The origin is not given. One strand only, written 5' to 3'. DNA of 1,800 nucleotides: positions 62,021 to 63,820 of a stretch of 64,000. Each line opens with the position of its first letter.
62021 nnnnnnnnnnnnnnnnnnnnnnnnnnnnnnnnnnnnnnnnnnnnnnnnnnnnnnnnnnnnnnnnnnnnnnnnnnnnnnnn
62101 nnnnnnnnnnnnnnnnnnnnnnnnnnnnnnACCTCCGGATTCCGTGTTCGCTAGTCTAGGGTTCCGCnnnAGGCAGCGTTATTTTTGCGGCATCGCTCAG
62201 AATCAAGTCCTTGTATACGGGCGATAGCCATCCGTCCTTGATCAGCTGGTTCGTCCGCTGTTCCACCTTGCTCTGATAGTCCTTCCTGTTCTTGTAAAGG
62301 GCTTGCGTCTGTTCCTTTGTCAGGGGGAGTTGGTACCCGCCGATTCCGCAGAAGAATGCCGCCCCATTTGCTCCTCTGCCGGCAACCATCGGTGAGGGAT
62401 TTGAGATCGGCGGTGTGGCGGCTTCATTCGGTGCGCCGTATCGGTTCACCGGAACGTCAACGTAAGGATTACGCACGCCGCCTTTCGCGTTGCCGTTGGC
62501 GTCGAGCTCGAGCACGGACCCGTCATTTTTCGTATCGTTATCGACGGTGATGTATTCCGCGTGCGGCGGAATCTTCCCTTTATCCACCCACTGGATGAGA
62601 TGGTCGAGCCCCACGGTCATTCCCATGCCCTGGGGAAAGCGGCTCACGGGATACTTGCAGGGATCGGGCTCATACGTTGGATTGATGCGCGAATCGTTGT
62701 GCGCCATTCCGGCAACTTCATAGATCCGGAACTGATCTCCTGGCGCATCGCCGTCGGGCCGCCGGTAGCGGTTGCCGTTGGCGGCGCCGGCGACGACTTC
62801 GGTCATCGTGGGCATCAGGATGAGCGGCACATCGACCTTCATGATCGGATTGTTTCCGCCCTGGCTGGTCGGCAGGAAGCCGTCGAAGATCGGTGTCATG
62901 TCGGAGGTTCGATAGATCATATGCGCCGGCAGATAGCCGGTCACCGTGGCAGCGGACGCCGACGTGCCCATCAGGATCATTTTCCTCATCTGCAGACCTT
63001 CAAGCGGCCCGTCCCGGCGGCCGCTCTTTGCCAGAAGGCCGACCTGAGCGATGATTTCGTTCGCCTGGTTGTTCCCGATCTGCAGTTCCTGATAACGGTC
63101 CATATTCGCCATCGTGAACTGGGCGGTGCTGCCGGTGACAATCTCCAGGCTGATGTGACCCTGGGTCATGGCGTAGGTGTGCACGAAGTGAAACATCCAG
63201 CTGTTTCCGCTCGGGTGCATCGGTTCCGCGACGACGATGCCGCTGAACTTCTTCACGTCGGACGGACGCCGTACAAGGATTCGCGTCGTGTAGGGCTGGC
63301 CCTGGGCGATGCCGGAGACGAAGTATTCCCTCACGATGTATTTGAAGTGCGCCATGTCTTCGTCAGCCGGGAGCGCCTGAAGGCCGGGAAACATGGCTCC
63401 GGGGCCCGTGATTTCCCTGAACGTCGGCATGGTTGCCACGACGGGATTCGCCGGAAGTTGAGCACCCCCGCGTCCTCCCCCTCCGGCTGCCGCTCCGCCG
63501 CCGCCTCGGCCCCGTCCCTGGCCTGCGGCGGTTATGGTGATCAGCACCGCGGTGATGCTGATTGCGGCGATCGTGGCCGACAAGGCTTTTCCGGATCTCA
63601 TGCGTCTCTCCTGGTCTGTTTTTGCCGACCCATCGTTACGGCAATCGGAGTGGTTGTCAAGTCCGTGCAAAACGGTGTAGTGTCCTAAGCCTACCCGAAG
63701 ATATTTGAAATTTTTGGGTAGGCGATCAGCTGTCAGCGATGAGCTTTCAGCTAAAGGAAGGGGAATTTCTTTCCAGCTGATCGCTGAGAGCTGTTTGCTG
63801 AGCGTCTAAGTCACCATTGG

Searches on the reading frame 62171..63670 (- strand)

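Call 29: search_protein_families(library=pfam, proteins=[window:62171-63670:-], max_evalue=0.001)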
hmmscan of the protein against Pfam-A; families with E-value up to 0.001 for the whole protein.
window:62171-63670:- (500 aa): 1 family
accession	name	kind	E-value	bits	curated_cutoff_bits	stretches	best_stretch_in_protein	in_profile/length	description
PF20091.5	Abhydrolase_10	-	3.8e-72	244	23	1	100-485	15-422/429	Alpha/beta hydrolase domain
